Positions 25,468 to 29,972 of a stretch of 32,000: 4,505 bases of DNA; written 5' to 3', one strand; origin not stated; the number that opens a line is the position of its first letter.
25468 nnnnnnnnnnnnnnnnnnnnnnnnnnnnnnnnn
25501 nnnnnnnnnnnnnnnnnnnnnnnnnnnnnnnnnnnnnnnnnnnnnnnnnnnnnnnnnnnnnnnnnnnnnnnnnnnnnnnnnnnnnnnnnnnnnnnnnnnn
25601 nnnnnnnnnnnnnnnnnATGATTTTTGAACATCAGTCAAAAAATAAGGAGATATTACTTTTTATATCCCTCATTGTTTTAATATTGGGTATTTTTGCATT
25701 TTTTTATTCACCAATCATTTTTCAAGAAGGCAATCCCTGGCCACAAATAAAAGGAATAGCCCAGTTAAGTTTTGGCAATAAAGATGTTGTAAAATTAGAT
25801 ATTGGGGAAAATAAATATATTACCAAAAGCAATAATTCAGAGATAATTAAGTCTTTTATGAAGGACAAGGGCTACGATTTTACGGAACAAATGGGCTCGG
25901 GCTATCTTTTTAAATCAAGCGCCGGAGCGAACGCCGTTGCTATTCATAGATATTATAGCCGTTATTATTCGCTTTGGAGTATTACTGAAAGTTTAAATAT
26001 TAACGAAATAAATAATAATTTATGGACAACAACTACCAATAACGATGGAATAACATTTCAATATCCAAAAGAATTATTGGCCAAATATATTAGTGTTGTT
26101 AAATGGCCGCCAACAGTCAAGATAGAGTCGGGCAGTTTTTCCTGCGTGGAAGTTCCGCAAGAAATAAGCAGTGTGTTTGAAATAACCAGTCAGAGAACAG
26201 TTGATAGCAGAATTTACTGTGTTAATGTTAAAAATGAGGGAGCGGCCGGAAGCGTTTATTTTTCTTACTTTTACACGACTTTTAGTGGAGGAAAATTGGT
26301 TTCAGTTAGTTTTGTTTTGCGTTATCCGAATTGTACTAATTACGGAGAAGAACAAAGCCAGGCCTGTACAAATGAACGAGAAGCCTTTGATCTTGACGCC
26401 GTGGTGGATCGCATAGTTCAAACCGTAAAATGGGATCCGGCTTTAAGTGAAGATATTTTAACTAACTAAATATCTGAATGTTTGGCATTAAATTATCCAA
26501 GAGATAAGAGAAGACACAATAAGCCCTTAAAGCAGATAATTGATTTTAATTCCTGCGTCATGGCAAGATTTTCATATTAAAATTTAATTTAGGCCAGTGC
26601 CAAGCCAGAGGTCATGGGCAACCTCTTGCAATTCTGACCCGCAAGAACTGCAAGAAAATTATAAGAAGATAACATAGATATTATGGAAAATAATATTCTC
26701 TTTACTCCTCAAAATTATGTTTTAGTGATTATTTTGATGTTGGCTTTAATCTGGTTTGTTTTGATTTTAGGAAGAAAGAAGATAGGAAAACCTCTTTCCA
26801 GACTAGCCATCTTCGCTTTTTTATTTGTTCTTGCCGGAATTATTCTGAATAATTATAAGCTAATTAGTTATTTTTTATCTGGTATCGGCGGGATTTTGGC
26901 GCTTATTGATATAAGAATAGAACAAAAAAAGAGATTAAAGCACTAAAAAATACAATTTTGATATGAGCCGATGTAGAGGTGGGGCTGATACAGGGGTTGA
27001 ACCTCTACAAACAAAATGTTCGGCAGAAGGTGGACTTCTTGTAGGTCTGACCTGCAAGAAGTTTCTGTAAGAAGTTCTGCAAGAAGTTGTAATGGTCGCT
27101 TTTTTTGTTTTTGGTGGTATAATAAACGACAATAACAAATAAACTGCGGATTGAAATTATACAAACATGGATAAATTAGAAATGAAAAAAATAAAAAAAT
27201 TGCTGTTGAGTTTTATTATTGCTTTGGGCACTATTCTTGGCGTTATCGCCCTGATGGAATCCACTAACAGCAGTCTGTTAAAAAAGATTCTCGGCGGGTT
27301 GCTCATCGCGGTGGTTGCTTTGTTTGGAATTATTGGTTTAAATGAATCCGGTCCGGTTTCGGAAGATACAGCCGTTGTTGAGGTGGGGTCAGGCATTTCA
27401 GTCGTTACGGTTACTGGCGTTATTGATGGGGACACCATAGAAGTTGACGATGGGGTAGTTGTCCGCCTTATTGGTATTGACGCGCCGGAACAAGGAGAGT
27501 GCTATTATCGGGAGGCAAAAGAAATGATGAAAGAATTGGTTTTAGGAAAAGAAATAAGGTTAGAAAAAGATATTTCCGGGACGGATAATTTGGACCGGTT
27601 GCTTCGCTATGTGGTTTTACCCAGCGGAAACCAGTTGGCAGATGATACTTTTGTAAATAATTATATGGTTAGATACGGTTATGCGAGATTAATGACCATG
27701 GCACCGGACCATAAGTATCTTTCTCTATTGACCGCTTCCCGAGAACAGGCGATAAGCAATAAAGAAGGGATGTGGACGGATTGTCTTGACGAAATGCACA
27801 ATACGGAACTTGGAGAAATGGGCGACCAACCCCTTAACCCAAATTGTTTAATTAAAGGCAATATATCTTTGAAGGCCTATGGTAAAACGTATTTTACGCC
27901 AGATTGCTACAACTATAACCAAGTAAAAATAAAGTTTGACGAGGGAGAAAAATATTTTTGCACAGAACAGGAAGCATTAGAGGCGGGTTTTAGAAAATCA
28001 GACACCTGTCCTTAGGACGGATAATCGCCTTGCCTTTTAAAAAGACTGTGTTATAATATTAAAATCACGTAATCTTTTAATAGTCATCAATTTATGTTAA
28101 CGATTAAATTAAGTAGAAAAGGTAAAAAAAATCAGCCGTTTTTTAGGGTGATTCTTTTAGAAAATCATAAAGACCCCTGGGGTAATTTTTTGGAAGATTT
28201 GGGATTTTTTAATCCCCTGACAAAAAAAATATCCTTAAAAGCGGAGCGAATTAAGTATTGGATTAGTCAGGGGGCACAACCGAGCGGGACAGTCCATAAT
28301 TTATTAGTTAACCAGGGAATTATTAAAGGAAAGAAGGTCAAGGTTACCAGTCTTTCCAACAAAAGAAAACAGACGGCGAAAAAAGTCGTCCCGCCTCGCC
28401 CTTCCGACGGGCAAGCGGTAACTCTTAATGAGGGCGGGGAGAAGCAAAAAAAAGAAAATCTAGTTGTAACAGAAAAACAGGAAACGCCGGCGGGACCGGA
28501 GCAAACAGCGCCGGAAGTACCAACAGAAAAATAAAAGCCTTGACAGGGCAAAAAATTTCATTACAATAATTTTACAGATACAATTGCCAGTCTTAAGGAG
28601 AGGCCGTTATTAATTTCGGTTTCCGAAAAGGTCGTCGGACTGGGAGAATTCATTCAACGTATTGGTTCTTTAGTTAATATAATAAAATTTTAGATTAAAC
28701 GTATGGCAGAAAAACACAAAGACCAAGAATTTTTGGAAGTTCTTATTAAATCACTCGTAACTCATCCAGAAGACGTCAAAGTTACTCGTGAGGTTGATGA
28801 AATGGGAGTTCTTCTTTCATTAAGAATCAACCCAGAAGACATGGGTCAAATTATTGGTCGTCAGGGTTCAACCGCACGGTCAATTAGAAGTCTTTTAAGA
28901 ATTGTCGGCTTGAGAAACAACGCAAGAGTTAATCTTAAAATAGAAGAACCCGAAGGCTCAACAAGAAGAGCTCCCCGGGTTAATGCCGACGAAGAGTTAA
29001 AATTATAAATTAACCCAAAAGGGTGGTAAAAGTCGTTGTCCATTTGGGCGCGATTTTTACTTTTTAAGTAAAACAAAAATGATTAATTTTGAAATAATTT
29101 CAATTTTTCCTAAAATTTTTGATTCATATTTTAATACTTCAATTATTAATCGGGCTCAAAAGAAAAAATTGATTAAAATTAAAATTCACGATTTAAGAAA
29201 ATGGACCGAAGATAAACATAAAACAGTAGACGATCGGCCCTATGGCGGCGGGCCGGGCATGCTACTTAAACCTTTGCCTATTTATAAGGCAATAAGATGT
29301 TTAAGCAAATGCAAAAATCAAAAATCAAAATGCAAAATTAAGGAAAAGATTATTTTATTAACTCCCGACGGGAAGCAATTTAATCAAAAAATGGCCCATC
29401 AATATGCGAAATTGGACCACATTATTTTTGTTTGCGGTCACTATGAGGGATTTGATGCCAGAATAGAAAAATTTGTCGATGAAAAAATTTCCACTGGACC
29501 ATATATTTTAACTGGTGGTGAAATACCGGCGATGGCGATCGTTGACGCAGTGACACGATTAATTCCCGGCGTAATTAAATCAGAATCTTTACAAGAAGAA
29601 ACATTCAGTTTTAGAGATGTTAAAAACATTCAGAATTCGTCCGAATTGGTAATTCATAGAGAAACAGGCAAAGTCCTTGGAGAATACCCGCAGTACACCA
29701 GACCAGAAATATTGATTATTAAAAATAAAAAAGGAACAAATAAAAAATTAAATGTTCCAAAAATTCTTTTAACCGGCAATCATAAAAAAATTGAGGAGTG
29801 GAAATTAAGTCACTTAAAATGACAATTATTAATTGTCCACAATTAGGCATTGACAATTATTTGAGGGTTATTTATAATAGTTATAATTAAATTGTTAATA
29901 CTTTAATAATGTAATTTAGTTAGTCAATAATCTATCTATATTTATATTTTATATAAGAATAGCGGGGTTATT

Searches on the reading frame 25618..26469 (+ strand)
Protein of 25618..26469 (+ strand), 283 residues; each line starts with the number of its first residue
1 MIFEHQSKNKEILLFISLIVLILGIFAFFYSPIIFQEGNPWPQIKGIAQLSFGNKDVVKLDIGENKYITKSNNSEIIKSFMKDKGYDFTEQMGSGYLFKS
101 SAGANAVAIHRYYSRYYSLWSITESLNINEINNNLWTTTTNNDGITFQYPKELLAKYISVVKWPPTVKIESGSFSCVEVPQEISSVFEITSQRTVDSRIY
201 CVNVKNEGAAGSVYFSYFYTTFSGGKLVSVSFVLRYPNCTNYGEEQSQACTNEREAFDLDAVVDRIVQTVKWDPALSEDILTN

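Call 9: search_protein_families(library=pfam, proteins=[window:25618-26469:+], max_evalue=0.01)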
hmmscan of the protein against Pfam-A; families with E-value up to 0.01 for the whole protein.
window:25618-26469:+ (283 aa): 2 families
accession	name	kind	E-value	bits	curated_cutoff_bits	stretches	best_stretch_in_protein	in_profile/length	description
PF13295.11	DUF4077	-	0.00084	19.7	25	0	4-55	12-63/172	Domain of unknown function (DUF4077)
PF13786.12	DUF4179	-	0.0012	19.7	30.1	1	9-89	3-75/94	Domain of unknown function (DUF4179)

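Call 16: find_encoding_contigs(protein=window:25618-26469:+, flank=10000, max_places=10)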
Protein window:25618-26469:+ (283 aa): 5 contigs read that carry it; 5 places shown.
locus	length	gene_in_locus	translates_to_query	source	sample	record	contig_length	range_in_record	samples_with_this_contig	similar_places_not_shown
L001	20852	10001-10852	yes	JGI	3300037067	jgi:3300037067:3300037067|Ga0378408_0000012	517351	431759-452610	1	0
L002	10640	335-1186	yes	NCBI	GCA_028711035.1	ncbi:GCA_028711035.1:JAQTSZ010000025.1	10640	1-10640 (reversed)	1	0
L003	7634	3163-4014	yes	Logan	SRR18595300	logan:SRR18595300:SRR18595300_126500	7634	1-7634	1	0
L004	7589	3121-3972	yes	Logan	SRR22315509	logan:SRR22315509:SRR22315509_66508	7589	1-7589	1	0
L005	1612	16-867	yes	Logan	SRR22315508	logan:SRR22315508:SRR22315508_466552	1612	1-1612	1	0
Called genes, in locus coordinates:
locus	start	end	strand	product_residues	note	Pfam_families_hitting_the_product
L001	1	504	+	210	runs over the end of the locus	PF01135:PCMT, PF01209:Ubie_methyltran (weak), PF13847:Methyltransf_31 (faint)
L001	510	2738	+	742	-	PF00082:Peptidase_S8, PF01839:FG-GAP (faint), PF13517:FG-GAP_3 (weak)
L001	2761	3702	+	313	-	PF01087:GalP_UDP_transf, PF16285:DUF4931_N, PF01230:HIT (faint), PF02744:GalP_UDP_tr_C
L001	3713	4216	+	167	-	PF00011:HSP20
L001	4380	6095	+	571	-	PF12229:PG_binding_4 (weak), PF04294:VanW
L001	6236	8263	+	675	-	PF04760:IF2_N, PF03193:RsgA_GTPase (faint), PF00009:GTP_EFTU, PF00071:Ras, PF01926:MMR_HSR1, PF02421:FeoB_N (faint), PF22042:EF-G_D2, PF11987:IF-2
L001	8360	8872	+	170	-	-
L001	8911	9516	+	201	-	-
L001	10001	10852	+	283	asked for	-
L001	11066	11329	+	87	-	-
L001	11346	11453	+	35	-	-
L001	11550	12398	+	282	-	PF00565:SNase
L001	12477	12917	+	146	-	PF00886:Ribosomal_S16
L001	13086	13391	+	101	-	PF13083:KH_KhpA-B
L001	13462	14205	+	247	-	PF01746:tRNA_m1G_MT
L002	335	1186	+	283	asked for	-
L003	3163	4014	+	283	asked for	-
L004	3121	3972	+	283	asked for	-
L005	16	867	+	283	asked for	-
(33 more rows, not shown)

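Call 17: find_homologous_proteins(query=window:25618-26469:+)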
Query window:25618-26469:+ (283 aa): 385 proteins with E <= 0.001 among 1172 candidates; the best 120 are listed.
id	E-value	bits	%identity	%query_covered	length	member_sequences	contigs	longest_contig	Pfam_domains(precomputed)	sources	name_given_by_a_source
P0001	2.2e-186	635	100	100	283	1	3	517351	-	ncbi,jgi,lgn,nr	ncbi:MAG: hypothetical protein PHW15_02890 [Patescibacteria group bacterium]|jgi:hypothetical protei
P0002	4.5e-140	483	79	96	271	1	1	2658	-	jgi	jgi:hypothetical protein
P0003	6.2e-137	473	73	99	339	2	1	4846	-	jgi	-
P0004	5.7e-136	470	75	96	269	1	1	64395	-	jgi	jgi:hypothetical protein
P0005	5.0e-135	467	74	96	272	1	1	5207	-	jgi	jgi:hypothetical protein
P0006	5.5e-134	464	74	96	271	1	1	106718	-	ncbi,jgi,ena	ncbi:MAG: hypothetical protein WC508_02515 [Patescibacteria group bacterium]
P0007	1.3e-133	462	73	95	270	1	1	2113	-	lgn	-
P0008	2.7e-133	461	71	100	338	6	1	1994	-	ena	-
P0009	3.3e-133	461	74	96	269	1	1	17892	-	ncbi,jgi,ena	ncbi:MAG: hypothetical protein WC582_01915 [Patescibacteria group bacterium]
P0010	9.6e-133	459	73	96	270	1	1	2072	-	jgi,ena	-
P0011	1.4e-132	459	72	100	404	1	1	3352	-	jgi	jgi:hypothetical protein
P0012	1.5e-132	459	73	96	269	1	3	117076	-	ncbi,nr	ncbi:MAG: hypothetical protein PHZ04_03995 [Patescibacteria group bacterium]|nr:hypothetical protein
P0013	2.2e-132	458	74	95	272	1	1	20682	-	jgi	jgi:hypothetical protein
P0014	2.5e-132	458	73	96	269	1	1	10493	-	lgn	-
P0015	2.7e-132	458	73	96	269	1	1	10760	-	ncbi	-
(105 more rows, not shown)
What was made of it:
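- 25618..26469 (+): Downstream gene: a 283-aa membrane protein of a family widespread in Patescibacteria, with no Pfam domain above cut-off. Calls 9 and 17.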

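Call 19: find_encoding_contigs(protein=P0006, flank=3000, max_places=3)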
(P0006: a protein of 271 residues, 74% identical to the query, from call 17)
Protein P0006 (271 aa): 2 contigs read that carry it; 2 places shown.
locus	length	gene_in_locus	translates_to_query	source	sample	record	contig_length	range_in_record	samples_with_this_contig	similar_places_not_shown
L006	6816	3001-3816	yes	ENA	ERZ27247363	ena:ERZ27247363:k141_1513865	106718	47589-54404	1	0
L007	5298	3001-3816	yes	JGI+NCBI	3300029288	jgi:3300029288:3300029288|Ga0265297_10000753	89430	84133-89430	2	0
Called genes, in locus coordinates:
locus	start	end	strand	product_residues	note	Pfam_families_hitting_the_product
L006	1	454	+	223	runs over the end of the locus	-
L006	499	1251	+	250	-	-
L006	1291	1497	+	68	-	-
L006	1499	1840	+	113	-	PF03013:Pyr_excise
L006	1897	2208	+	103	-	PF12674:Zn_ribbon_2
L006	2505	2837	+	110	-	PF24709:DUF7670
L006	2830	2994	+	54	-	-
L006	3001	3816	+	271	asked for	-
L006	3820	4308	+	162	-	-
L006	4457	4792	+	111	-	-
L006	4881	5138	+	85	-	PF01541:GIY-YIG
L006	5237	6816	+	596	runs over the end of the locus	PF01807:Zn_ribbon_DnaG, PF08275:DNAG_N, PF01751:Toprim, PF13155:Toprim_2, PF13662:Toprim_4, PF10410:DnaB_bind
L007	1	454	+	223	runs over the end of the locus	-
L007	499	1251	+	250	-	-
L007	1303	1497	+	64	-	-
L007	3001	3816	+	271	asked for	-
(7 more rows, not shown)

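Call 20: find_encoding_contigs(protein=P0012, flank=3000, max_places=3)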
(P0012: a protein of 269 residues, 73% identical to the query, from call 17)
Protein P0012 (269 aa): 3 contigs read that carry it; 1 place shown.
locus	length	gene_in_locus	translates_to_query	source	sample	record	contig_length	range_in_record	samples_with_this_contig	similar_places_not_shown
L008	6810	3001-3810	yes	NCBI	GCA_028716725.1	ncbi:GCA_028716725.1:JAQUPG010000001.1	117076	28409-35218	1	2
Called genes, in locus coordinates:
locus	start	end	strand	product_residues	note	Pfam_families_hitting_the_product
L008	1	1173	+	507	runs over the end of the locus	PF04932:Wzy_C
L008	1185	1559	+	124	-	PF13366:PDDEXK_3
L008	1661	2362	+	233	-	PF01479:S4, PF00849:PseudoU_synth_2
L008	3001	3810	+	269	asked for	-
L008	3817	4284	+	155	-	-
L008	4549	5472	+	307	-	PF22700:MVD-like_N (weak), PF00288:GHMP_kinases_N, PF08544:GHMP_kinases_C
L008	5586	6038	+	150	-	-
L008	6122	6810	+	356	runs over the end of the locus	PF03951:Gln-synt_N, PF00120:Gln-synt_C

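Call 40: find_encoding_contigs(protein=P0004, flank=10000, max_places=3)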
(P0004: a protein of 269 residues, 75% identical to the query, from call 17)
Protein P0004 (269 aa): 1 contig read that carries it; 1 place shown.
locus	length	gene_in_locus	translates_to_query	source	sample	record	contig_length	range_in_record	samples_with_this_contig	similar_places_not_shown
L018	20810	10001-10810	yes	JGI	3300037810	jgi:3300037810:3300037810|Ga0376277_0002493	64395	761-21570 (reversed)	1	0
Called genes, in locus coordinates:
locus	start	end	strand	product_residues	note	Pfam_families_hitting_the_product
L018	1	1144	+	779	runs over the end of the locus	PF16927:HisKA_7TM, PF13492:GAF_3 (weak), PF00512:HisKA, PF02518:HATPase_c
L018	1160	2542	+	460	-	PF18073:Zn_ribbon_LapB, PF03796:DnaB_C (weak), PF06745:ATPase (weak), PF13481:AAA_25, PF05729:NACHT (weak), PF06745:ATPase (weak), PF13541:ChlI, PF05362:Lon_C (weak), +2 more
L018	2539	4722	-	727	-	PF17191:RecG_wedge, PF01336:tRNA_anti-codon (weak), PF00270:DEAD, PF04851:ResIII, PF07517:SecA_DEAD (weak), PF00271:Helicase_C, PF19833:RecG_dom3_C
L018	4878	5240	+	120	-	PF13560:HTH_31 (weak), PF01381:HTH_3, PF12844:HTH_19 (weak)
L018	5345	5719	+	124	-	-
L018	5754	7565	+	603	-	PF00004:AAA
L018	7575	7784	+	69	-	-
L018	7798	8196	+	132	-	PF07098:DUF1360 (weak)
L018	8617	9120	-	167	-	-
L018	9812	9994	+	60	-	-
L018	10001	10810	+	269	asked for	-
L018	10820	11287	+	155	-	-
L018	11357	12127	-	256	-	PF02535:Zip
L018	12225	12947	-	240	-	PF18912:DZR_2 (weak), PF00156:Pribosyltran (weak)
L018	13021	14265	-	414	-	PF07676:PD40 (faint)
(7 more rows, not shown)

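Call 41: find_encoding_contigs(protein=P0002, flank=10000, max_places=3)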
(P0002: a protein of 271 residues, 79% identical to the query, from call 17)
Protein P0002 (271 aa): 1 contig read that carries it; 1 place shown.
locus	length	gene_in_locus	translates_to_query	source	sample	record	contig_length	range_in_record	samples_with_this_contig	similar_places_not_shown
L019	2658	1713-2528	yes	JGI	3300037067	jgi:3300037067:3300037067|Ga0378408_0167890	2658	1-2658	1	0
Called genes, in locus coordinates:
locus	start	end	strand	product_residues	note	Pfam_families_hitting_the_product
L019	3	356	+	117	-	?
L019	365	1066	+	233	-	PF01479:S4, PF00849:PseudoU_synth_2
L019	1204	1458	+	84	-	-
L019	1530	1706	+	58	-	-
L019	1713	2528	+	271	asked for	-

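Call 42: find_encoding_contigs(protein=P0013, flank=10000, max_places=3)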
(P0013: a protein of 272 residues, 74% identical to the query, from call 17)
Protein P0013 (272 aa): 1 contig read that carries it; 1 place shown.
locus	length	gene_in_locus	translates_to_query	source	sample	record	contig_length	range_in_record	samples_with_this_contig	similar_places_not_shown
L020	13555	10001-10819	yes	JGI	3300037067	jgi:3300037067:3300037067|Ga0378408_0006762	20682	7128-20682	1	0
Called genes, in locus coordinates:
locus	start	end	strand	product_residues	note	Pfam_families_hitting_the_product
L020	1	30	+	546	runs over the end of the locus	PF00118:Cpn60_TCP1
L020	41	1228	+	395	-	PF01658:Inos-1-P_synth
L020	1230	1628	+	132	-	-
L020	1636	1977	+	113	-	PF18924:DUF5674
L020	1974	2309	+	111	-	-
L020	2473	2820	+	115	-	PF08818:DUF1801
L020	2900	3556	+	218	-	-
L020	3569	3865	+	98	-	PF03891:DUF333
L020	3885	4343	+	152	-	PF13473:Cupredoxin_1 (weak)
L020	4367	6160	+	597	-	PF01807:Zn_ribbon_DnaG, PF08275:DNAG_N, PF01751:Toprim, PF13155:Toprim_2, PF13662:Toprim_4, PF10410:DnaB_bind (weak)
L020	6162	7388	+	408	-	PF03979:Sigma70_r1_1, PF00140:Sigma70_r1_2, PF04542:Sigma70_r2, PF04539:Sigma70_r3, PF04545:Sigma70_r4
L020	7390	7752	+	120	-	-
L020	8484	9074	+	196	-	PF28474:DUF8412, PF13376:OmdA (weak)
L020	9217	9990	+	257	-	PF13847:Methyltransf_31, PF08241:Methyltransf_11, PF08242:Methyltransf_12 (weak), PF13649:Methyltransf_25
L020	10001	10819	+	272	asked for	-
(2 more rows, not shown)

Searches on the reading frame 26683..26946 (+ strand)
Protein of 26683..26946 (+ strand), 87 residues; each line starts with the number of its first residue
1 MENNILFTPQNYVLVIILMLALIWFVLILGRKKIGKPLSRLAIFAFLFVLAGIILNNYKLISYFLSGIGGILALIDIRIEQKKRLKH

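Call 9: search_protein_families(library=pfam, proteins=[window:26683-26946:+], max_evalue=0.01)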
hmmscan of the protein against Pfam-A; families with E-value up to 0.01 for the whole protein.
window:26683-26946:+ (87 aa): 1 family
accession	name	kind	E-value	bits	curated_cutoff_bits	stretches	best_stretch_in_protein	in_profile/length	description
PF02077.20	SURF4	-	0.0077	16.3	27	1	12-83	65-137/267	SURF4 family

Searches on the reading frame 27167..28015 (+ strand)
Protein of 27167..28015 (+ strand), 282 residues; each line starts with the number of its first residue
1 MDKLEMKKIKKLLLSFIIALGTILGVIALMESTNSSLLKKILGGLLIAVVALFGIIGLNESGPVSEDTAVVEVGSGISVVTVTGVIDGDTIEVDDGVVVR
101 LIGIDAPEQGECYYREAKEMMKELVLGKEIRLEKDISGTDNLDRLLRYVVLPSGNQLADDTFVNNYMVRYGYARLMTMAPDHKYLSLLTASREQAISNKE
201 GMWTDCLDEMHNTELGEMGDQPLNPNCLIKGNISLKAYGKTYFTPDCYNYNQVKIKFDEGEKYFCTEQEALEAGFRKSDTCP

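Call 9: search_protein_families(library=pfam, proteins=[window:27167-28015:+], max_evalue=0.01)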
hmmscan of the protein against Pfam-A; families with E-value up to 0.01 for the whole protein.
window:27167-28015:+ (282 aa): 1 family
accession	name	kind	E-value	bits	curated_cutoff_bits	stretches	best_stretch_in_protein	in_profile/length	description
PF00565.23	SNase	-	1.9e-15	57.7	21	1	99-204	2-106/107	Staphylococcal nuclease homologue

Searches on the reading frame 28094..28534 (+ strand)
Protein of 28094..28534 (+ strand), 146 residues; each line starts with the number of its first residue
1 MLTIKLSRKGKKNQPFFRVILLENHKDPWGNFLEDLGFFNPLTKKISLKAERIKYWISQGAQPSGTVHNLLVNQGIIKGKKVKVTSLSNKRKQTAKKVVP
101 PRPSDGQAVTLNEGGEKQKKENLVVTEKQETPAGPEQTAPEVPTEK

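Call 9: search_protein_families(library=pfam, proteins=[window:28094-28534:+], max_evalue=0.01)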
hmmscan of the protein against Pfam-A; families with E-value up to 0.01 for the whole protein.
window:28094-28534:+ (146 aa): 1 family
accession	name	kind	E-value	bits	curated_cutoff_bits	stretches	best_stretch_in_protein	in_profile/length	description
PF00886.24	Ribosomal_S16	-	2.1e-18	66.4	27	1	8-64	1-62/62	Ribosomal protein S16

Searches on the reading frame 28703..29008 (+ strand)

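Call 9: search_protein_families(library=pfam, proteins=[window:28703-29008:+], max_evalue=0.01)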
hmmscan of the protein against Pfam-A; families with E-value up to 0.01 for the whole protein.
window:28703-29008:+ (101 aa): 3 families
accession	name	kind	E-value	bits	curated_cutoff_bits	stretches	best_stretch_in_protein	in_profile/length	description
PF13083.13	KH_KhpA-B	-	3e-20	72.3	32.1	1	8-80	1-73/73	KhpA/KhpB, KH domain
PF00013.35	KH_1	-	0.0025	18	21.5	1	40-63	4-27/66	KH domain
PF07650.23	KH_2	-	0.0065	16.7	22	1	42-82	31-72/78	KH domain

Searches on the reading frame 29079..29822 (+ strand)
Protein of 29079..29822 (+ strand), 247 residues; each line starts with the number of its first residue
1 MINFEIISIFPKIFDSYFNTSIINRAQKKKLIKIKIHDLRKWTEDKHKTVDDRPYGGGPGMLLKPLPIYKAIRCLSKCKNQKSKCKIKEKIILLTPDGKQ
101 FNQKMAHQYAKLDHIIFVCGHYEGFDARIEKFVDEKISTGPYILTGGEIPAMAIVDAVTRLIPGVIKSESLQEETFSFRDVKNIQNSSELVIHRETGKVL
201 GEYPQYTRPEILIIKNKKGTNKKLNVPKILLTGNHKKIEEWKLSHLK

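Call 9: search_protein_families(library=pfam, proteins=[window:29079-29822:+], max_evalue=0.01)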
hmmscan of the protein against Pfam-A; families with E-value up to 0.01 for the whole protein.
window:29079-29822:+ (247 aa): 1 family
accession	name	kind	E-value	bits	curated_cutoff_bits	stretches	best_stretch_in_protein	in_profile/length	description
PF01746.26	tRNA_m1G_MT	-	1.5e-47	162.3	27.3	1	24-244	2-184/195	tRNA (Guanine-1)-methyltransferase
